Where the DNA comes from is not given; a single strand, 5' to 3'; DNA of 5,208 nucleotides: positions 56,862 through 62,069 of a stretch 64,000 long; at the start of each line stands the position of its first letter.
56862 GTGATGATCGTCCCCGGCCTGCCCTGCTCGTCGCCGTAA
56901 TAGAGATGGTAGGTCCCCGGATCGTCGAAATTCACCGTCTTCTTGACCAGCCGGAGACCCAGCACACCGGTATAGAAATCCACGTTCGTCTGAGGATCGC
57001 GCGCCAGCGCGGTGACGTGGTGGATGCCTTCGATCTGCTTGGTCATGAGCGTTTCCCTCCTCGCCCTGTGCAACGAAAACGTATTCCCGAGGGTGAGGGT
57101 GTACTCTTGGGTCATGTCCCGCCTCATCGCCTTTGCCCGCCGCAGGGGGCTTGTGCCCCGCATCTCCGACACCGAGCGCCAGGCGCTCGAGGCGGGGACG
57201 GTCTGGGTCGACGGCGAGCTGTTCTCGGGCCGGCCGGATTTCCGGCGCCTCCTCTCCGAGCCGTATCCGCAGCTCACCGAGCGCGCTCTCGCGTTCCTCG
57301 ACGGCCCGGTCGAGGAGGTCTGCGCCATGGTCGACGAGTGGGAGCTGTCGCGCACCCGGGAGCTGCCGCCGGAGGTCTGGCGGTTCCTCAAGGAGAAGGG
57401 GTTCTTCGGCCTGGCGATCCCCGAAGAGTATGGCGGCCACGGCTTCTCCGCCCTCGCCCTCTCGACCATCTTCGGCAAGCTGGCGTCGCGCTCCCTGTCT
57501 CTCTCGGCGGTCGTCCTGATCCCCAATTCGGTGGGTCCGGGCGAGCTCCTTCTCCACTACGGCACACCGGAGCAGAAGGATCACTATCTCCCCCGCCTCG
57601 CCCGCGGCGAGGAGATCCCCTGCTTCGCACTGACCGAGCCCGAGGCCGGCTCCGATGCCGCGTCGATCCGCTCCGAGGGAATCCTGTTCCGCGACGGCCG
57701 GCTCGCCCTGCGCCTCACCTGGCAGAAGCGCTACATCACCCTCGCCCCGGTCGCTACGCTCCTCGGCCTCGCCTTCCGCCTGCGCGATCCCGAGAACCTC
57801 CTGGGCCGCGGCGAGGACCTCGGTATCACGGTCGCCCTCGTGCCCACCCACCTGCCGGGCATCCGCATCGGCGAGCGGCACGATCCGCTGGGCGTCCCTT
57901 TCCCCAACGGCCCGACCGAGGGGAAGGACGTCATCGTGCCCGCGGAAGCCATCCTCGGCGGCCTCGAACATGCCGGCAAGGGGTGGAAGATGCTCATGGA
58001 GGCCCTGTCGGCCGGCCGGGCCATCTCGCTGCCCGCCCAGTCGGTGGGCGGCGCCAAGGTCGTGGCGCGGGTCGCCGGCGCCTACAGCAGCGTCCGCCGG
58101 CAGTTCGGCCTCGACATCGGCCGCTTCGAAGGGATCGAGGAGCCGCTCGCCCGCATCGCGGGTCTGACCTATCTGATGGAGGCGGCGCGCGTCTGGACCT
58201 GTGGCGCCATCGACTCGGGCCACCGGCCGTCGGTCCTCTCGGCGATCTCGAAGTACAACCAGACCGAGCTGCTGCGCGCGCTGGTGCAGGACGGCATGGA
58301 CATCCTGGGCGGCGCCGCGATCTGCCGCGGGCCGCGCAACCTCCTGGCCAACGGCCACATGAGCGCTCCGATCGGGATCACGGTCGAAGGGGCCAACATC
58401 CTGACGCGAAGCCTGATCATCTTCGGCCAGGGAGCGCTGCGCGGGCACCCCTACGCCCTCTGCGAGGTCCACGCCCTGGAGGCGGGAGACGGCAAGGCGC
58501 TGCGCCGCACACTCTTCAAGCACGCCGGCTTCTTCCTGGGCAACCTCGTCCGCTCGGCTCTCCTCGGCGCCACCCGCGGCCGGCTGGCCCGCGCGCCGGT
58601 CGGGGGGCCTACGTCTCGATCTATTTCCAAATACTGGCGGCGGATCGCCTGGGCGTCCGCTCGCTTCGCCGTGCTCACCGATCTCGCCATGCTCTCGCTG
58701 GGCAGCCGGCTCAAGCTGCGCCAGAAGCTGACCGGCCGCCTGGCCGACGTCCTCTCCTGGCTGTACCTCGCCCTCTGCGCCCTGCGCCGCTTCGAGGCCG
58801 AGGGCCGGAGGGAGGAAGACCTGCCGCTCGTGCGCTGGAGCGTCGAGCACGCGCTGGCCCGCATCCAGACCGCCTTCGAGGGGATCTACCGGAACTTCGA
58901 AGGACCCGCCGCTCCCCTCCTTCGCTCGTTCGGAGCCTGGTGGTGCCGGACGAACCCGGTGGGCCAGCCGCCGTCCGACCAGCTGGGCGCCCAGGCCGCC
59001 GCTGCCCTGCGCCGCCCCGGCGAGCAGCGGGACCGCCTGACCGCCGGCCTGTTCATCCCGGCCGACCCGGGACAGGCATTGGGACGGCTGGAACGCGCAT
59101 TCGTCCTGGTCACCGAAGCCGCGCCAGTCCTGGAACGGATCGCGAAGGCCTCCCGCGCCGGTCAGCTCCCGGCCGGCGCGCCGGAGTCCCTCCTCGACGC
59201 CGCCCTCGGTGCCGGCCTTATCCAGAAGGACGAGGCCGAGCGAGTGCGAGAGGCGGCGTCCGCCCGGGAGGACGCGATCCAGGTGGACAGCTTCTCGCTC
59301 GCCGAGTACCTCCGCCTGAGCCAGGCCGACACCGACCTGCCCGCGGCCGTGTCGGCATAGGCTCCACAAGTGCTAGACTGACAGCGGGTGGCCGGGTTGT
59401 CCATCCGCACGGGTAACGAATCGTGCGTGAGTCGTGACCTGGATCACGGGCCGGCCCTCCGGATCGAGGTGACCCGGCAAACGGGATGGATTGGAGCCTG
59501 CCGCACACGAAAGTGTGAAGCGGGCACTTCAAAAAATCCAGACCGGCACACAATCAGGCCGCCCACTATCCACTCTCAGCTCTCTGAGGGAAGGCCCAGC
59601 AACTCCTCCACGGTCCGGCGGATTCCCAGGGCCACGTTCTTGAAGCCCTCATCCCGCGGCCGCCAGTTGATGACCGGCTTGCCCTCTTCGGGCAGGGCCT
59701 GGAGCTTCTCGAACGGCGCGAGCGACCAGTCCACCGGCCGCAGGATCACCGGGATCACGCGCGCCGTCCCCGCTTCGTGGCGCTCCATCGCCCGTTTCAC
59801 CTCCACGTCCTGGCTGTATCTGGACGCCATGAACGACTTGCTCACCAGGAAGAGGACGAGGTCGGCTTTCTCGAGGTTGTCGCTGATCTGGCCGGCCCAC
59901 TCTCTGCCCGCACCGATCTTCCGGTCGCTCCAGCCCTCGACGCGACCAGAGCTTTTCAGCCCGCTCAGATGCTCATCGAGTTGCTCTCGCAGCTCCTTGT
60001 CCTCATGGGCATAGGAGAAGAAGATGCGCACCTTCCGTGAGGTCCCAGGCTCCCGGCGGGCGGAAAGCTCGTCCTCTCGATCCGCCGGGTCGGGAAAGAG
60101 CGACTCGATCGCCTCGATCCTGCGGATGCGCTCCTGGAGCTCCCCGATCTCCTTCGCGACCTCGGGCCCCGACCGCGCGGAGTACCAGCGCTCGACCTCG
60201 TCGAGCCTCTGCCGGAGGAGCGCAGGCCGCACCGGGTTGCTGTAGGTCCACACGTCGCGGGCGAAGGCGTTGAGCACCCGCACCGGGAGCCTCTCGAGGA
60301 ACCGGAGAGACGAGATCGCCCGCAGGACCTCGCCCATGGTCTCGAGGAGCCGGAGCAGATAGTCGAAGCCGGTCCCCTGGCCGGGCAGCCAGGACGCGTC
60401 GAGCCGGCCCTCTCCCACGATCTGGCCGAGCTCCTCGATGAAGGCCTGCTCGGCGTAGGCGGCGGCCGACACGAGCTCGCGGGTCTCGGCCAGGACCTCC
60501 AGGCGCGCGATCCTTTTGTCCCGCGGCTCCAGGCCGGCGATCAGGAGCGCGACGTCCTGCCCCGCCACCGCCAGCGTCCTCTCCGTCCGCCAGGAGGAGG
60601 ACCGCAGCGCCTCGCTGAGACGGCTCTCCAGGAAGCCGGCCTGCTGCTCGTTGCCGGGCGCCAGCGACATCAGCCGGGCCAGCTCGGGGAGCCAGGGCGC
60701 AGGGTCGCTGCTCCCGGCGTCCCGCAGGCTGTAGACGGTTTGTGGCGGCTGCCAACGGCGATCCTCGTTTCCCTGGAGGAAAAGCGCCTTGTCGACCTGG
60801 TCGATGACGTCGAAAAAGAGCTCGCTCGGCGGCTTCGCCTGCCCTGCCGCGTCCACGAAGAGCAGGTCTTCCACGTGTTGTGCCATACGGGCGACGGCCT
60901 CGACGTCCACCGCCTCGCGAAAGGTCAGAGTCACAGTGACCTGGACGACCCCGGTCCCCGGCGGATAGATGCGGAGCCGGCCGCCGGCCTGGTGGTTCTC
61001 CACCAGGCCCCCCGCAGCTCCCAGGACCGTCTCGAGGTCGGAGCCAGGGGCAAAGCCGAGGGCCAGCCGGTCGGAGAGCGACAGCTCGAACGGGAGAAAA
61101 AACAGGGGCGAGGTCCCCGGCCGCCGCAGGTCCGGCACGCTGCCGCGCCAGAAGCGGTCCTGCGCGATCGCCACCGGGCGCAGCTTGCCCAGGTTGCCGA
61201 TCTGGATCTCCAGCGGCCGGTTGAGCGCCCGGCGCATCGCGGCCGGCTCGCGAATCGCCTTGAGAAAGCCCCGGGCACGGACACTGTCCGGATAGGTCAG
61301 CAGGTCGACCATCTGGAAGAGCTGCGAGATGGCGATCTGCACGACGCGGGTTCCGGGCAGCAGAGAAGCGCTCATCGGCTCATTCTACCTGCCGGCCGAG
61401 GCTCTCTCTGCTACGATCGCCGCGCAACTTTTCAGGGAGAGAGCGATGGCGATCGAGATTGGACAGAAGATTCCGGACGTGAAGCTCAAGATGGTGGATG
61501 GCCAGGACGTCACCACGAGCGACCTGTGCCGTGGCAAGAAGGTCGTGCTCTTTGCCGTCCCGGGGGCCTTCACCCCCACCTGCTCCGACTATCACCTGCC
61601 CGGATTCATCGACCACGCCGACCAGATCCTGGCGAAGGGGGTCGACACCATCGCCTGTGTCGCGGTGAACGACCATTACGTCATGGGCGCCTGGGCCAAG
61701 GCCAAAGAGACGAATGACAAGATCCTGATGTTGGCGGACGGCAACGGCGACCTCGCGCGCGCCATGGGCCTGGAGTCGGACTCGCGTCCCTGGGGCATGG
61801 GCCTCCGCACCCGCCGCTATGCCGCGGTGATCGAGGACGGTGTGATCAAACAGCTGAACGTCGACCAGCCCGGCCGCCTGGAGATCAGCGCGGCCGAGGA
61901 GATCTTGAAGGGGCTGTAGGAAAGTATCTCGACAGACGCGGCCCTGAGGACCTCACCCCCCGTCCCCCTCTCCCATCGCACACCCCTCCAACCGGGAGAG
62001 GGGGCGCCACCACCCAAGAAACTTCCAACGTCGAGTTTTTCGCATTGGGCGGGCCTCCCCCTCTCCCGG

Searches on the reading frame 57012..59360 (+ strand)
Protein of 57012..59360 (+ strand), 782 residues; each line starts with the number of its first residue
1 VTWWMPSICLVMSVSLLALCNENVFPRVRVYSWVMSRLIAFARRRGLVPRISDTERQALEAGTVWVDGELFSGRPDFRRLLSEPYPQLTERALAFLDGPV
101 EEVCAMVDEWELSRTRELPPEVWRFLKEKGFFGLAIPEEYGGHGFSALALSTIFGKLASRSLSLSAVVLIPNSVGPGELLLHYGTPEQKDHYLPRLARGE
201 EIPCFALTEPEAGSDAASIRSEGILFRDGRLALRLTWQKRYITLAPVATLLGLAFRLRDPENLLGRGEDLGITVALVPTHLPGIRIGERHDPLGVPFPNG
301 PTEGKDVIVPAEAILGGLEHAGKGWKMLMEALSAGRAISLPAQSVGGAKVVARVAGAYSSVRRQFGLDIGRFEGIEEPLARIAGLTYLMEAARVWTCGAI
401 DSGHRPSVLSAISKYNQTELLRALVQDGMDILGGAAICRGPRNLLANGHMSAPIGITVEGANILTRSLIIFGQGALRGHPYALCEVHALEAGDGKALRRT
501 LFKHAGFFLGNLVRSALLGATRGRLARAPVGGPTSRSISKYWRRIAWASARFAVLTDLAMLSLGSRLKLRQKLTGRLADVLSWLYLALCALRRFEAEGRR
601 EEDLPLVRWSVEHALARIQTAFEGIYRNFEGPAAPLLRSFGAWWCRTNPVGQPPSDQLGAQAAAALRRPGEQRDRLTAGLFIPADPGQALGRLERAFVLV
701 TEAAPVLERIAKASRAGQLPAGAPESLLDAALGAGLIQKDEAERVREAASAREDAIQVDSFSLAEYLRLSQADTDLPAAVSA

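Call 77: search_protein_families(library=pfam, proteins=[window:57012-59360:+], max_evalue=0.001)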
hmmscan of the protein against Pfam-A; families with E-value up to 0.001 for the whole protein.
window:57012-59360:+ (782 aa): 4 families
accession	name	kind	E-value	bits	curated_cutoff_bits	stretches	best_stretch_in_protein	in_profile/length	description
PF09317.16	ACDH_C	-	3.4e-88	296.4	25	1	476-761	1-284/284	Acyl-CoA dehydrogenase, C-terminal, bacterial type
PF02771.21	Acyl-CoA_dh_N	-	8.9e-23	81.3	22.9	1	101-200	17-113/113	Acyl-CoA dehydrogenase, N-terminal domain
PF02770.24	Acyl-CoA_dh_M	-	9.9e-14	51.7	33.3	1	204-298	1-88/97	Acyl-CoA dehydrogenase, middle domain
PF00441.29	Acyl-CoA_dh_1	-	3.2e-13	50.5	22.4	1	322-468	1-144/150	Acyl-CoA dehydrogenase, C-terminal domain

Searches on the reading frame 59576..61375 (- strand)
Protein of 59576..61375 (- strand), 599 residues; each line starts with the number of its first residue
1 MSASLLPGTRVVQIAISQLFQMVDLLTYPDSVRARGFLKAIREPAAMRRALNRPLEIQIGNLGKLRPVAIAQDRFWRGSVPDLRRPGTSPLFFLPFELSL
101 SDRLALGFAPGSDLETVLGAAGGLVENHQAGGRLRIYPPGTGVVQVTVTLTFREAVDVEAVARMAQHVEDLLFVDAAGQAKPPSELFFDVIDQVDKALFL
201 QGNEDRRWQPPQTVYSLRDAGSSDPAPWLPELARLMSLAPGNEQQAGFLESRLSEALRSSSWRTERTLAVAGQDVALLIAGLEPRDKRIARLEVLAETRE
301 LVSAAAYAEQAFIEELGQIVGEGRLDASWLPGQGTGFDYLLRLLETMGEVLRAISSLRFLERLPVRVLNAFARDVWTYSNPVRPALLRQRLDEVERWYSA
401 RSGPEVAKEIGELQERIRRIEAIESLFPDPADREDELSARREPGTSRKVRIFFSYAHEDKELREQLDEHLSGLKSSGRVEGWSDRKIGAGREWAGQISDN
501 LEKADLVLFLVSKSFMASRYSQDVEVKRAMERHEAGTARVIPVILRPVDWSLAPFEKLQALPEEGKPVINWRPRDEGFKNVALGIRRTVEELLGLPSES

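Call 77: search_protein_families(library=pfam, proteins=[window:59576-61375:-], max_evalue=0.001)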
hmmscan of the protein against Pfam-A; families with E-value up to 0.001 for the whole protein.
window:59576-61375:- (599 aa): 2 families
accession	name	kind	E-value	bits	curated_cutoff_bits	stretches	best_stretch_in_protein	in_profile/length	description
PF13676.11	TIR_2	-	3.2e-15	57.1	28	1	451-552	1-97/122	TIR domain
PF01582.25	TIR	-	4.6e-05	23.7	21.3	1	482-572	33-130/179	TIR domain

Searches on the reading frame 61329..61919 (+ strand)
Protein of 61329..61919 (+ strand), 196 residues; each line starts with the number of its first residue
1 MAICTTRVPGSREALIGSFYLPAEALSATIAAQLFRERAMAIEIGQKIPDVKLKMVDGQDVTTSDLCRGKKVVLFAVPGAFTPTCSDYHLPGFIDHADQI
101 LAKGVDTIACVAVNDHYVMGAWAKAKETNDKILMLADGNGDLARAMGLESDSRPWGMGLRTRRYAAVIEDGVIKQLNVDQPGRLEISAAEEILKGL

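Call 77: search_protein_families(library=pfam, proteins=[window:61329-61919:+], max_evalue=0.001)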
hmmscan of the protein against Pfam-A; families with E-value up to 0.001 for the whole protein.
window:61329-61919:+ (196 aa): 2 families
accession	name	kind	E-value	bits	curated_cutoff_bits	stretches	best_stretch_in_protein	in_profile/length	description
PF08534.16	Redoxin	-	1.2e-36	126.2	26.6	1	45-193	3-148/148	Redoxin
PF00578.27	AhpC-TSA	-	1.4e-19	70.7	26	1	44-174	1-122/124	AhpC/TSA family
